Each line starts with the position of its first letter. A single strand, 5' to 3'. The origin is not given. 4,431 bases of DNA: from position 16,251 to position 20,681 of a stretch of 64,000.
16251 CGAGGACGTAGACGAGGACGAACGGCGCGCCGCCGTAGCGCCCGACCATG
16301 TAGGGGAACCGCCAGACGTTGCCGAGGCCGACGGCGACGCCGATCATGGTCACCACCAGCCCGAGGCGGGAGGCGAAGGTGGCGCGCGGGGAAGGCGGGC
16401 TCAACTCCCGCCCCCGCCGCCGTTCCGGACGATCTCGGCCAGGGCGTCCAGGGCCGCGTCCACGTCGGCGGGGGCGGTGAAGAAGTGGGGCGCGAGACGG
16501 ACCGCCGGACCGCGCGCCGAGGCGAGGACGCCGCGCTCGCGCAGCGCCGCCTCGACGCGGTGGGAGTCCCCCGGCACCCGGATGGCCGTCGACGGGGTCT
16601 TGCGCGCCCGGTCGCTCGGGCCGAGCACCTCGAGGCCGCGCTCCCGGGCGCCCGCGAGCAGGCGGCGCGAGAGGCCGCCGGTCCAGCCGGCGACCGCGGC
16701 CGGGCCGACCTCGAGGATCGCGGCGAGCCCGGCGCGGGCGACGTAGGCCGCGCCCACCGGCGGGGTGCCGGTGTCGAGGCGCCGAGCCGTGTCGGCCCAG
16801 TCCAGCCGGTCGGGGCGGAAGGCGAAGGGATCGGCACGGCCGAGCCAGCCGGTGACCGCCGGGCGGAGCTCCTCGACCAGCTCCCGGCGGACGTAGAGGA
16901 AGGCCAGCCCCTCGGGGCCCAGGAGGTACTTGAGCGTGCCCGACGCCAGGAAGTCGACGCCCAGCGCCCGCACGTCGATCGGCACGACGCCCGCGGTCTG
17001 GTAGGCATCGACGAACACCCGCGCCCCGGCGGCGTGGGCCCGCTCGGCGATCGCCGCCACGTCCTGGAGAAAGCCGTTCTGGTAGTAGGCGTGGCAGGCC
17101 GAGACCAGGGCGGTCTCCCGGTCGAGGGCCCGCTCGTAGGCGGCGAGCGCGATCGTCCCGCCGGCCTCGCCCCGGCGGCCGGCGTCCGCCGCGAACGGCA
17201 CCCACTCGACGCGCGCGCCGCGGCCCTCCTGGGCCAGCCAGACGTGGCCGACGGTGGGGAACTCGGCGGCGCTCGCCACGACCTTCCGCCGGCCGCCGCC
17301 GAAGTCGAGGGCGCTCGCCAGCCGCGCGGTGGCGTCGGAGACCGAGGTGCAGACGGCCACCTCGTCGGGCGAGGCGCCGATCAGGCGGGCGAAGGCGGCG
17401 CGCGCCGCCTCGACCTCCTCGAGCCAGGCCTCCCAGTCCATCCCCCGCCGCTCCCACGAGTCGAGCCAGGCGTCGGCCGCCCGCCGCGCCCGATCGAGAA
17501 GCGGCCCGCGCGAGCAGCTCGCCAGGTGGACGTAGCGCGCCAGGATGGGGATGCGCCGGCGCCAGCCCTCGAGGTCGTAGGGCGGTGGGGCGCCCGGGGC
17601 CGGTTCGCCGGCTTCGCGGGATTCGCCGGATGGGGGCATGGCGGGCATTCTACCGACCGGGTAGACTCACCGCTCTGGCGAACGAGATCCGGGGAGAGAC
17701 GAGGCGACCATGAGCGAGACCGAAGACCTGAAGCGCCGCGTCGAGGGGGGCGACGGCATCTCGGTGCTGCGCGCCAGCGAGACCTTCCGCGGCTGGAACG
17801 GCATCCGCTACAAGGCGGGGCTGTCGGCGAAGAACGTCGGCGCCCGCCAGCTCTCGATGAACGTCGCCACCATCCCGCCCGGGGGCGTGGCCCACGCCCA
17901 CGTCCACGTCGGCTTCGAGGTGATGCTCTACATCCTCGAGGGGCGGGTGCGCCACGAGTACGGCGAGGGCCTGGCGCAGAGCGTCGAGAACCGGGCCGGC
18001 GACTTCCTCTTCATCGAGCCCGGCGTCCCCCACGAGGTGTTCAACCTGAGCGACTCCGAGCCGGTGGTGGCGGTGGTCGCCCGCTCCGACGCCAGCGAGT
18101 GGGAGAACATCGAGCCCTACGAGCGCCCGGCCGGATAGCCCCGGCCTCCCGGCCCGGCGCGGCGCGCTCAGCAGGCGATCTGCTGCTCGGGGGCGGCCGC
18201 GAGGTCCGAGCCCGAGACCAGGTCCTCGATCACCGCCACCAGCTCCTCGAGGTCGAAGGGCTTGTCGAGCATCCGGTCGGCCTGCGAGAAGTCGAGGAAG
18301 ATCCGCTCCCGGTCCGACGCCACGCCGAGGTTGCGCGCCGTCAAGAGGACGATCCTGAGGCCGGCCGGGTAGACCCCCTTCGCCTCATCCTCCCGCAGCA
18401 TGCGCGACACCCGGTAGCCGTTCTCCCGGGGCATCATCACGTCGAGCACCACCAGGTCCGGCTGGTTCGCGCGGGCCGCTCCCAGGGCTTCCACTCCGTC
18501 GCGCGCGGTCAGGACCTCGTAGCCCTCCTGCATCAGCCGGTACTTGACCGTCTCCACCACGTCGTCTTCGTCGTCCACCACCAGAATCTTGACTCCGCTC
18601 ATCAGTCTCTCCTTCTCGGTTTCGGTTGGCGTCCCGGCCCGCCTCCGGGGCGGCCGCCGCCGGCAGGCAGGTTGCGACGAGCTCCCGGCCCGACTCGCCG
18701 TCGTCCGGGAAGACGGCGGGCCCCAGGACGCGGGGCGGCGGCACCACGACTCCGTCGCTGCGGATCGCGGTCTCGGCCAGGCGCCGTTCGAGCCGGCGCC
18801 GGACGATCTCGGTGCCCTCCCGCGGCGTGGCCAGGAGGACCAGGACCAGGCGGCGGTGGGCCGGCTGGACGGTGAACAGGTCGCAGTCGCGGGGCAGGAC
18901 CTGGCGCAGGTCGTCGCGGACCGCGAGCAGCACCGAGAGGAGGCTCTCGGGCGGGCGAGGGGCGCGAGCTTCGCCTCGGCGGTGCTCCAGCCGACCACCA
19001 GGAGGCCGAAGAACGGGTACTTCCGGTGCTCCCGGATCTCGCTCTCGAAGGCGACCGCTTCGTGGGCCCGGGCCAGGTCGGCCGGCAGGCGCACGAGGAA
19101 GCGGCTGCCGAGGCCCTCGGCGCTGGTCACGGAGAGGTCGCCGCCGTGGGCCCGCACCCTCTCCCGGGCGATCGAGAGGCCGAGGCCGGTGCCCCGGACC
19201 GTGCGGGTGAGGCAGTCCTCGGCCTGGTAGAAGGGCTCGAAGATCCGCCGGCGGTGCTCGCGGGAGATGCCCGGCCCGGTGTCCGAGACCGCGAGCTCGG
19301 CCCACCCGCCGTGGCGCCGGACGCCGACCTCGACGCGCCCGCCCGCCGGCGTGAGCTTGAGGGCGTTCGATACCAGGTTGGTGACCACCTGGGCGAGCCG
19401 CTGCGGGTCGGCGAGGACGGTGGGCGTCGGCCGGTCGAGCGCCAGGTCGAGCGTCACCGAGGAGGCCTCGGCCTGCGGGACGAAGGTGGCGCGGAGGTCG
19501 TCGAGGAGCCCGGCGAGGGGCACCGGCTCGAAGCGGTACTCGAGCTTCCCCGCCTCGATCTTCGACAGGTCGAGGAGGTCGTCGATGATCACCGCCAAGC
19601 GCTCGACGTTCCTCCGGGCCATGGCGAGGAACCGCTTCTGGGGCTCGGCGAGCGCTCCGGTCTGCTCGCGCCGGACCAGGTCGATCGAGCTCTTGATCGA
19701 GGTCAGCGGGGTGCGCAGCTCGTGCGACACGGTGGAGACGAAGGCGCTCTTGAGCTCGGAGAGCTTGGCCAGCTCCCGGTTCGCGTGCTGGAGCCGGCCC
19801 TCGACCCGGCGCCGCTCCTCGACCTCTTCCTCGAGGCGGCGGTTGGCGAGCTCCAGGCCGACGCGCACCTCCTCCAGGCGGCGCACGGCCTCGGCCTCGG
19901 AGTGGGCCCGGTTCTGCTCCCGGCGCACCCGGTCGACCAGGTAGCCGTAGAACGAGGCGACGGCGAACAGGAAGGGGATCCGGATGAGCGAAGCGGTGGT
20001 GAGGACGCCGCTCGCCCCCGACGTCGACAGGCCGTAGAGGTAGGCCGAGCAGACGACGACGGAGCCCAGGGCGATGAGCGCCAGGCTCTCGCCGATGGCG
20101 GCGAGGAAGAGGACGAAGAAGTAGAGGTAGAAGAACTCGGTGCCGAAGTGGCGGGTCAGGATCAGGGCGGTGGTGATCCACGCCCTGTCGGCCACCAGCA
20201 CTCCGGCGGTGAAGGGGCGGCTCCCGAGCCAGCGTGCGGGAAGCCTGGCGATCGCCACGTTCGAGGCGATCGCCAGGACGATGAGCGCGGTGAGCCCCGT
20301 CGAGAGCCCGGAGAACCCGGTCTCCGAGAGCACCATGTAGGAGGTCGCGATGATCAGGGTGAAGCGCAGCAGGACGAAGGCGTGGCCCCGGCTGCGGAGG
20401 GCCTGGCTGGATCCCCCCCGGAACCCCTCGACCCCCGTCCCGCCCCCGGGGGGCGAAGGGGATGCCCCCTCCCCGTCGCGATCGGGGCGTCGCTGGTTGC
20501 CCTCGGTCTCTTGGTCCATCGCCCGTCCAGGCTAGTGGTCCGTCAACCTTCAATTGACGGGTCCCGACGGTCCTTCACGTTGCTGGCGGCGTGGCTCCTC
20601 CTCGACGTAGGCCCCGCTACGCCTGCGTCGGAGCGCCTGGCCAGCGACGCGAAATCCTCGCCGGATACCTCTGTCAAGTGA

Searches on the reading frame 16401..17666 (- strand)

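Call 21: search_protein_families(library=pfam, proteins=[window:16401-17666:-], max_evalue=0.001)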
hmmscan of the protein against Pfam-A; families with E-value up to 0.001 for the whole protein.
window:16401-17666:- (421 aa): 2 families
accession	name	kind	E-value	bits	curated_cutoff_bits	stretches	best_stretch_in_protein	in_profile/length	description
PF00266.25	Aminotran_5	-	3.4e-37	128.7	21.5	1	83-388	43-340/371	Aminotransferase class-V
PF22580.2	KYNU_C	-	0.00094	19.6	27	0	340-409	20-90/90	Kynureninase C-terminal domain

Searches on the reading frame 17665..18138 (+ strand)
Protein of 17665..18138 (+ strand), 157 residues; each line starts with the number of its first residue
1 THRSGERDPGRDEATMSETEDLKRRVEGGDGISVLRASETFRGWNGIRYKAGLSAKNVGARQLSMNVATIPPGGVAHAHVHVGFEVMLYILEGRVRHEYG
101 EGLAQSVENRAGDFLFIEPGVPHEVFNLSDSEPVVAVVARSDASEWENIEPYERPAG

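Call 22: search_protein_families(library=pfam, proteins=[window:17665-18138:+], max_evalue=0.001)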
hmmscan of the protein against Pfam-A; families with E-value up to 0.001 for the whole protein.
window:17665-18138:+ (157 aa): 3 families
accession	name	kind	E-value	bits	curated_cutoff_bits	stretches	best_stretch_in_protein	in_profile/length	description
PF07883.17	Cupin_2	-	3.4e-12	46.3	27.2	1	67-138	2-68/70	Cupin domain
PF00190.28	Cupin_1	-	1.2e-05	25.4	22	1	61-145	31-119/151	Cupin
PF02678.22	Pirin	-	0.00014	22.3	26.1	1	76-134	43-101/108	Pirin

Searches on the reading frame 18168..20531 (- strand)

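Call 21: search_protein_families(library=pfam, proteins=[window:18168-20531:-], max_evalue=0.001)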
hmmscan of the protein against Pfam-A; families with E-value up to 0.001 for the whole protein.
window:18168-20531:- (787 aa): 3 families
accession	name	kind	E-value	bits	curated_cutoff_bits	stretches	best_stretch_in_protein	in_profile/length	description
PF02518.31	HATPase_c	-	1e-29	103.7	26.4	1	375-485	2-110/111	Histidine kinase-, DNA gyrase B-, and HSP90-like ATPase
PF00072.30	Response_reg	-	1.6e-19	70.5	30.2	1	649-768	1-110/111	Response regulator receiver domain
PF00512.31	HisKA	-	4.4e-19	68.7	26.9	1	261-328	2-66/66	His Kinase A (phospho-acceptor) domain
